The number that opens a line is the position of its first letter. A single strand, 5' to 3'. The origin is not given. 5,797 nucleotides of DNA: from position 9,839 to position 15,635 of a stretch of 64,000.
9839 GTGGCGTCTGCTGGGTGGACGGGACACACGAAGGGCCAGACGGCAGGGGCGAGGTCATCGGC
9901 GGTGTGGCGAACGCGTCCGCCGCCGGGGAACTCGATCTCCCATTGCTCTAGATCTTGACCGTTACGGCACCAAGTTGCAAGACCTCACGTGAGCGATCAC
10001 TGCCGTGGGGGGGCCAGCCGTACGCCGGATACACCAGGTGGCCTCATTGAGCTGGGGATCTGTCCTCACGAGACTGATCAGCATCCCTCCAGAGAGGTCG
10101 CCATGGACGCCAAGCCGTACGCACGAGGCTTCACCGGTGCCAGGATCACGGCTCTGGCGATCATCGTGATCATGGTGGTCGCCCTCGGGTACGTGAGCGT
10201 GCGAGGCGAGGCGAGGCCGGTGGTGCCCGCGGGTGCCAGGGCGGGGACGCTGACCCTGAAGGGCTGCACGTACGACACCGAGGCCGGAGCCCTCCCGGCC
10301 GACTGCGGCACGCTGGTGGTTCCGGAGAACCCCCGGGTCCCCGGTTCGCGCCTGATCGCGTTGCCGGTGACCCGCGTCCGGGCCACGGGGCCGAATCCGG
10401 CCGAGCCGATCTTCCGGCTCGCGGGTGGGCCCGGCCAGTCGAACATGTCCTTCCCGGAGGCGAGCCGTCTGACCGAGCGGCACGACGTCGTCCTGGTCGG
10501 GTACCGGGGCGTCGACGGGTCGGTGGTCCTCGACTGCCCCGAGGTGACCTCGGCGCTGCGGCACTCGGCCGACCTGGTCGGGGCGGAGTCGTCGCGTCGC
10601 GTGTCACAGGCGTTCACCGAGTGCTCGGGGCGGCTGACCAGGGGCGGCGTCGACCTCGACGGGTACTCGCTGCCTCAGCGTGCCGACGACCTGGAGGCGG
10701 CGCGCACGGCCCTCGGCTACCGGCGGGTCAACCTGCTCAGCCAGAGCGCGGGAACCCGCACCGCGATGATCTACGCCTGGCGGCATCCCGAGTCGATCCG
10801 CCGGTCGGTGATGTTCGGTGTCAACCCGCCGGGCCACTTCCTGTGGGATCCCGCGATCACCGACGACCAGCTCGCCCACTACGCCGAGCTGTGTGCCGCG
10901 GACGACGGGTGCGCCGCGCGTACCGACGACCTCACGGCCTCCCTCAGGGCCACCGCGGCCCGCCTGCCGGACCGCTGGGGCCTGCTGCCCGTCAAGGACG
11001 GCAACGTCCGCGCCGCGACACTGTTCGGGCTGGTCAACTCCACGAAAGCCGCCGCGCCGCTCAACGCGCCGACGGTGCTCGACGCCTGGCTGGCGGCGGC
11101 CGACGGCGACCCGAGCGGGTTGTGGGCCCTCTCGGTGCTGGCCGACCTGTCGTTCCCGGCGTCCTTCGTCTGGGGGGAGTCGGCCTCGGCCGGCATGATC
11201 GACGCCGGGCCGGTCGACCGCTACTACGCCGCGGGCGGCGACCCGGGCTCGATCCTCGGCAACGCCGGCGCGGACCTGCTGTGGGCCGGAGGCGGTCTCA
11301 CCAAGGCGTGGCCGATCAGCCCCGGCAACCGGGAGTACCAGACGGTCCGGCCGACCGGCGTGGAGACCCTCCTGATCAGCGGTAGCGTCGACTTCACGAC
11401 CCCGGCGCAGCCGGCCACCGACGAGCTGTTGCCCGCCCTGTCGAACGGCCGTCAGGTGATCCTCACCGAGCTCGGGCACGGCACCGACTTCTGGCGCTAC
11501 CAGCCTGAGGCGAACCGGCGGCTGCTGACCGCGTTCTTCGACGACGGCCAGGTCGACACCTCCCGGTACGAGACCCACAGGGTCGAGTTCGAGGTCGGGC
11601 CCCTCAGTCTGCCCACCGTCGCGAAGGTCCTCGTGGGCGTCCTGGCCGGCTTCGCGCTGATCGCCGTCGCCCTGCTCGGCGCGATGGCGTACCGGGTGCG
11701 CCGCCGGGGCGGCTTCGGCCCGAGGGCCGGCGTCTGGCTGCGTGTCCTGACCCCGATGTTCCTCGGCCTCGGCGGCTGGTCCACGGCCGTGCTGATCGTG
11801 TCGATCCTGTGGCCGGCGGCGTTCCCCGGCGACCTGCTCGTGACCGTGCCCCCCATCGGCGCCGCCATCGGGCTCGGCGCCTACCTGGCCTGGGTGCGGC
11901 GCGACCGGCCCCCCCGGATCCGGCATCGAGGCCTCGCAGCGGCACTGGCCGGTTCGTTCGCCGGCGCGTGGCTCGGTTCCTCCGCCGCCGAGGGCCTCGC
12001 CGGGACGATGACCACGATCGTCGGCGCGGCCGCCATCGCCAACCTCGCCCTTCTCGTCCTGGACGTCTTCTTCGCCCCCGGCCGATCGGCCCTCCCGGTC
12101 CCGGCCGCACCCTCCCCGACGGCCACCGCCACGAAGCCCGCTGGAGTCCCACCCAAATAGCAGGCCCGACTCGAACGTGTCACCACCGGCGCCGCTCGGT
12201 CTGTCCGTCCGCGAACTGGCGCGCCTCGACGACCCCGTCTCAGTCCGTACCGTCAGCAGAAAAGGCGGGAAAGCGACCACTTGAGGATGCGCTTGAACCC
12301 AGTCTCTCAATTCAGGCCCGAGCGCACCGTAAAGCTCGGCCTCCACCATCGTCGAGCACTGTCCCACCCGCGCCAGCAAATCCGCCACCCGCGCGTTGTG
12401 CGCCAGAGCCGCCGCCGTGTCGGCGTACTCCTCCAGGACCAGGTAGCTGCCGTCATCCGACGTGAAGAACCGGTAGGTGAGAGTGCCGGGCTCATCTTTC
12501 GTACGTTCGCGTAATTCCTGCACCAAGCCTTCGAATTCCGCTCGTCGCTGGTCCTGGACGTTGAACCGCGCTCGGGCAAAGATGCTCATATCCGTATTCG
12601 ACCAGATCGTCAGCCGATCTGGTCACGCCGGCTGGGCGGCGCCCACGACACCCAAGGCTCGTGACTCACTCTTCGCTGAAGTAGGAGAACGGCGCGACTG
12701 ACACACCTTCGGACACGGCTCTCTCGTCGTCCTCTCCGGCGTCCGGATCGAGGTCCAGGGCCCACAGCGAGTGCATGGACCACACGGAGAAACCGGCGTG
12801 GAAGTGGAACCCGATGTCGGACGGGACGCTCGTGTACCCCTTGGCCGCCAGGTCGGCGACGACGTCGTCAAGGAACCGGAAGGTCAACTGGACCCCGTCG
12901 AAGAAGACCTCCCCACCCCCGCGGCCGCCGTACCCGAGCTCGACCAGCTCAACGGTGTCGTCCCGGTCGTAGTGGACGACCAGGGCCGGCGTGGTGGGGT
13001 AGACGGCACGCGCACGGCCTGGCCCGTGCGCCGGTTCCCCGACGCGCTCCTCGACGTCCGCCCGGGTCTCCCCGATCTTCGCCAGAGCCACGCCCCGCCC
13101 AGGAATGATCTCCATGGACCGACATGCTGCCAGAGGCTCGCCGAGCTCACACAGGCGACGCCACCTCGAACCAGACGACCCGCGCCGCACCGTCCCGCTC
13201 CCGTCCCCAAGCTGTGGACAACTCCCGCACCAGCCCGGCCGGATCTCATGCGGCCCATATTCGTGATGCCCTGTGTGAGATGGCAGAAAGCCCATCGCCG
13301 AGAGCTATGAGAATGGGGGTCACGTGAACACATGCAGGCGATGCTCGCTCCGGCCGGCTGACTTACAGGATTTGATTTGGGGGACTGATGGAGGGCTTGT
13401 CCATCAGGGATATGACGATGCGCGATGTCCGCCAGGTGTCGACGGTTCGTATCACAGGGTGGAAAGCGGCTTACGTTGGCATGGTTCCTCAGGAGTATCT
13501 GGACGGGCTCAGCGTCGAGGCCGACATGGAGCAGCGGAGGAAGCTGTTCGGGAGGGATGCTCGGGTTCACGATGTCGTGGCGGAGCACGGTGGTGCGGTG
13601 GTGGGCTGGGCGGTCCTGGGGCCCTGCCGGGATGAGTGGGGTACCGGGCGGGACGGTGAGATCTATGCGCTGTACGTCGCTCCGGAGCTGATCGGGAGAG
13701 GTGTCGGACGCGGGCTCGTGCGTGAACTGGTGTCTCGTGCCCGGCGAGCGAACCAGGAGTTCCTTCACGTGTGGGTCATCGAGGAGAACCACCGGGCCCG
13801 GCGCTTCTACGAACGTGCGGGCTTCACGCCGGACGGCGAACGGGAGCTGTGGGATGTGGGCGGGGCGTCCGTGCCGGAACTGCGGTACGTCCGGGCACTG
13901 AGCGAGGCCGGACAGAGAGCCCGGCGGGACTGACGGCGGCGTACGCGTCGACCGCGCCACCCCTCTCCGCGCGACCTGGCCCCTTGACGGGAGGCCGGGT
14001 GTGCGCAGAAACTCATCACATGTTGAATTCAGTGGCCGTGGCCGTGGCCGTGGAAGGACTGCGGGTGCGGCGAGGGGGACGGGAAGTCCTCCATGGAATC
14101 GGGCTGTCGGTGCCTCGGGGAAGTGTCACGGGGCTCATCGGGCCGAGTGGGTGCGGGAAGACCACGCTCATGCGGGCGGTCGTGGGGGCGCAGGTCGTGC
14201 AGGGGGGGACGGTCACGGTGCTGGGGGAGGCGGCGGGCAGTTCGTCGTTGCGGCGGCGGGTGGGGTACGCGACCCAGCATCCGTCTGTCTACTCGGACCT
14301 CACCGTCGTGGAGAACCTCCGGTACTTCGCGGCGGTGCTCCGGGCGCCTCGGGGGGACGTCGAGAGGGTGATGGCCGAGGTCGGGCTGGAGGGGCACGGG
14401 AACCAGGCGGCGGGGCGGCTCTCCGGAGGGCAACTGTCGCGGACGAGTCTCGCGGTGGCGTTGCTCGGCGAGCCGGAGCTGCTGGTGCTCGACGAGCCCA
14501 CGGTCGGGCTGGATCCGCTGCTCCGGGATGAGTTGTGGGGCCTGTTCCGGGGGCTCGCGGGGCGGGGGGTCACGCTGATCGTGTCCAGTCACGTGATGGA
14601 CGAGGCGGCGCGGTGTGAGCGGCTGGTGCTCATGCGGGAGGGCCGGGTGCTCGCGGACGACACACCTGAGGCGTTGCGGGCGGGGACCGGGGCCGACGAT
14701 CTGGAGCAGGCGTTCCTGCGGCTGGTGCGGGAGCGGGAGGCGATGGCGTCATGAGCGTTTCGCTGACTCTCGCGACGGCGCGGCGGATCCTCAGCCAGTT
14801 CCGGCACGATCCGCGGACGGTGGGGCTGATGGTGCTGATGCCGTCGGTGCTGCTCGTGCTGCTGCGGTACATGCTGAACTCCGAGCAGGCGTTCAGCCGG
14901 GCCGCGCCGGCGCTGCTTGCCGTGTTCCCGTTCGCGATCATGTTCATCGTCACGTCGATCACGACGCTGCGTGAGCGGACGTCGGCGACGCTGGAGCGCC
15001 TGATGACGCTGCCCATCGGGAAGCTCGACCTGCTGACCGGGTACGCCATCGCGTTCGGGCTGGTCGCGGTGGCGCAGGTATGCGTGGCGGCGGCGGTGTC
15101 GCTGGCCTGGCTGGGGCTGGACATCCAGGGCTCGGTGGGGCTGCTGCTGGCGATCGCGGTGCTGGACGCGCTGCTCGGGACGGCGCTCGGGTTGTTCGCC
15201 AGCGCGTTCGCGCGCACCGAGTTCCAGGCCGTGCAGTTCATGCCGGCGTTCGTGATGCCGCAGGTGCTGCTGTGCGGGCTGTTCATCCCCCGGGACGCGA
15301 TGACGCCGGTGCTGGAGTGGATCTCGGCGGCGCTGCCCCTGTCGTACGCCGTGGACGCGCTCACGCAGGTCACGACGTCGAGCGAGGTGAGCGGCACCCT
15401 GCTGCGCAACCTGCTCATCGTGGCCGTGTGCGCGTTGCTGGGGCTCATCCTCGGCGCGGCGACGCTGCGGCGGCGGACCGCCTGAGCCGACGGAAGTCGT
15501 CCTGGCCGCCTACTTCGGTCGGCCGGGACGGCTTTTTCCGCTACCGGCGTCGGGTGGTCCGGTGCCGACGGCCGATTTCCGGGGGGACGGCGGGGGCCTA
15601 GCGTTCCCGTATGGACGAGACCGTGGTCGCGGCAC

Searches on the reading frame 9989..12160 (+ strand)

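Call 58: search_protein_families(library=pfam, proteins=[window:9989-12160:+], max_evalue=0.001)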
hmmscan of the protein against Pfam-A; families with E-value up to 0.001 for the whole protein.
window:9989-12160:+ (723 aa): 2 families
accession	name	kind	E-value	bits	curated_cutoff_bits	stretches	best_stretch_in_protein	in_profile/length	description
PF00561.26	Abhydrolase_1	-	3.8e-08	33.7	25.8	1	144-284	6-110/245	alpha/beta hydrolase fold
PF08386.16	Abhydrolase_4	-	0.00081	19.9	21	0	440-524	17-98/103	TAP-like protein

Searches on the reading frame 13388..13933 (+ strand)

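Call 58: search_protein_families(library=pfam, proteins=[window:13388-13933:+], max_evalue=0.001)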
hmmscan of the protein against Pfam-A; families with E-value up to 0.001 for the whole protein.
window:13388-13933:+ (181 aa): 5 families
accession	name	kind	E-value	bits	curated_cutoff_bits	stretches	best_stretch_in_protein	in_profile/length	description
PF00583.31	Acetyltransf_1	-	7e-19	68.7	20.7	1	48-146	22-116/116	Acetyltransferase (GNAT) family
PF13508.13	Acetyltransf_7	-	4.4e-14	53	27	1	63-147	6-83/84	Acetyltransferase (GNAT) domain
PF08445.16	FR47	-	6.5e-11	42.5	22.1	1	88-149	20-80/86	FR47-like protein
PF13673.13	Acetyltransf_10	-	8.4e-10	39.2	23.6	1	51-151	23-112/128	Acetyltransferase (GNAT) domain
PF13302.13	Acetyltransf_3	-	0.00083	20.5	25.4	1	63-147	57-138/138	Acetyltransferase (GNAT) domain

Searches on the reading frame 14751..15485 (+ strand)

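Call 58: search_protein_families(library=pfam, proteins=[window:14751-15485:+], max_evalue=0.001)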
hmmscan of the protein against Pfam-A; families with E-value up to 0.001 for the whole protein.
window:14751-15485:+ (244 aa): 4 families
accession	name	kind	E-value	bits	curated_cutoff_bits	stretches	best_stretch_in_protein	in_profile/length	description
PF01061.29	ABC2_membrane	-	4.5e-31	108.5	26.9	1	8-206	6-208/211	ABC-2 type transporter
PF12698.13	ABC2_membrane_3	-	3.9e-19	69.4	31.6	1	47-236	159-346/347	ABC-2 family transporter protein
PF12679.13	ABC2_membrane_2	-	9.2e-07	28.8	27.2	1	59-239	76-278/283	ABC-2 family transporter protein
PF12730.13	ABC2_membrane_4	-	0.00093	19.7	27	1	24-152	19-152/179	ABC-2 family transporter protein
